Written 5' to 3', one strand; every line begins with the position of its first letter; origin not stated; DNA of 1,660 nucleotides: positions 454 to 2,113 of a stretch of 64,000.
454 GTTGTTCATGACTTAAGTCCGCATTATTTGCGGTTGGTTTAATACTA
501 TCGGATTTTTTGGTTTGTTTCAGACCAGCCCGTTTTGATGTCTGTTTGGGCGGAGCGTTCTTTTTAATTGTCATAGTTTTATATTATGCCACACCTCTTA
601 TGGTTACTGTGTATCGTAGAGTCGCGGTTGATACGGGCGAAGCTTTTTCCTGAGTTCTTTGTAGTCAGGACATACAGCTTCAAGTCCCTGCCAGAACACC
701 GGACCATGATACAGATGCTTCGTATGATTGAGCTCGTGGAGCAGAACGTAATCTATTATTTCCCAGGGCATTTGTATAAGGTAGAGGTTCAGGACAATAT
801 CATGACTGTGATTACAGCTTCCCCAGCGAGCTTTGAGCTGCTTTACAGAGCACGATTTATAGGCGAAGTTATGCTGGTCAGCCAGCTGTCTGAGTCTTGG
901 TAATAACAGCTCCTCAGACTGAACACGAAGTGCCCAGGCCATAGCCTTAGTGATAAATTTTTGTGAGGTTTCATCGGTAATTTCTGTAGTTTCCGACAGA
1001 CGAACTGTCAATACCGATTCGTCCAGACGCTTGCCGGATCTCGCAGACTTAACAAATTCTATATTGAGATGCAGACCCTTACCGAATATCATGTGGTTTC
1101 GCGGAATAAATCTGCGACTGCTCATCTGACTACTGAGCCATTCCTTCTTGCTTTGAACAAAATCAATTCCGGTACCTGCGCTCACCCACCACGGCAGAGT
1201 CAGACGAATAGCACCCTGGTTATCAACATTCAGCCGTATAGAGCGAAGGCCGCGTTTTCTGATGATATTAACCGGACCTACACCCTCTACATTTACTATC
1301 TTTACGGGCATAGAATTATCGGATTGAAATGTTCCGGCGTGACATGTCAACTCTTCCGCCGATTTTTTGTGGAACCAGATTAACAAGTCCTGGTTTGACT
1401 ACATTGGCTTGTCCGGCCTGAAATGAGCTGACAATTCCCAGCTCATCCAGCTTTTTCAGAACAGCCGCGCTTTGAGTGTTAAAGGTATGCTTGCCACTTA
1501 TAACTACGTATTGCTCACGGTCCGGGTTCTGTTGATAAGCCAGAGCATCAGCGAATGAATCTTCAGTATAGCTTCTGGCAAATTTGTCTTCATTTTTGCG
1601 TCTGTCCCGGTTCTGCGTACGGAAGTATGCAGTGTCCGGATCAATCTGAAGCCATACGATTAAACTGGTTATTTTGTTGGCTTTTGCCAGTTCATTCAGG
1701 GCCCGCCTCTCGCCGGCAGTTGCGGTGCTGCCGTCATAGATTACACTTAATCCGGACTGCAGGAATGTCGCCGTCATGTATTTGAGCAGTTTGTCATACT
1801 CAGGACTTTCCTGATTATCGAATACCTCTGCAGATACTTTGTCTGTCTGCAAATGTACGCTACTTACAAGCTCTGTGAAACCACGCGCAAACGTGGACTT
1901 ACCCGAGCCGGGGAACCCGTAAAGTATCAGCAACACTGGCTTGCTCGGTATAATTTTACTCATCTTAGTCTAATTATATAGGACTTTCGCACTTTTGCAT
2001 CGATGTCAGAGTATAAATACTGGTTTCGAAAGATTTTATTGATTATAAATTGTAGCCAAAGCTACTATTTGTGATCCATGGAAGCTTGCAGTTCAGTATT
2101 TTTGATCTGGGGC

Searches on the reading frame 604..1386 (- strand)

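Call 14: search_protein_families(library=pfam, proteins=[window:604-1386:-], max_evalue=0.01)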
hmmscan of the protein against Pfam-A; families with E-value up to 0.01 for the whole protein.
window:604-1386:- (260 aa): 3 families
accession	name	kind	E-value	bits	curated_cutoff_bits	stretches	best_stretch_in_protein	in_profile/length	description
PF01863.23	YgjP-like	-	1.7e-41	143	26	1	48-250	1-205/207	YgjP-like, metallopeptidase domain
PF10263.15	SprT-like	-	0.0018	18.5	25.6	1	181-222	23-72/108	SprT-like family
PF08325.16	WLM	-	0.004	17.7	26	1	206-247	78-119/190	WLM domain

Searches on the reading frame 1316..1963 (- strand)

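Call 14: search_protein_families(library=pfam, proteins=[window:1316-1963:-], max_evalue=0.01)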
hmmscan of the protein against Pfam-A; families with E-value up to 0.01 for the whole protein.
window:1316-1963:- (215 aa): 8 families
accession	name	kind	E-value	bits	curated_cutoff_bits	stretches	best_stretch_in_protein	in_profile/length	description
PF13671.12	AAA_33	-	4.9e-15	56.5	27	1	11-128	1-127/143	AAA domain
PF08433.16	KTI12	-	3.6e-09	37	22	1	11-137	3-130/271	Chromatin associated protein KTI12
PF06414.18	Zeta_toxin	-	2.6e-07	30.7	22.3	1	7-135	14-157/199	Zeta toxin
PF13207.12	AAA_17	-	8.2e-05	23.3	27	0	15-127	1-130/136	AAA domain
PF13238.12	AAA_18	-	8.3e-05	23.5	29.4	1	13-127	2-119/128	AAA domain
PF13479.12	AAA_24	-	0.0016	18.7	27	1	12-81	5-59/195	AAA domain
PF01202.28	SKI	-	0.003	18.1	22.1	0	19-134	2-122/159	Shikimate kinase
PF24883.2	NPHP3_N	-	0.0031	18.1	24.8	0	7-52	20-62/164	Nephrocystin 3, N-terminal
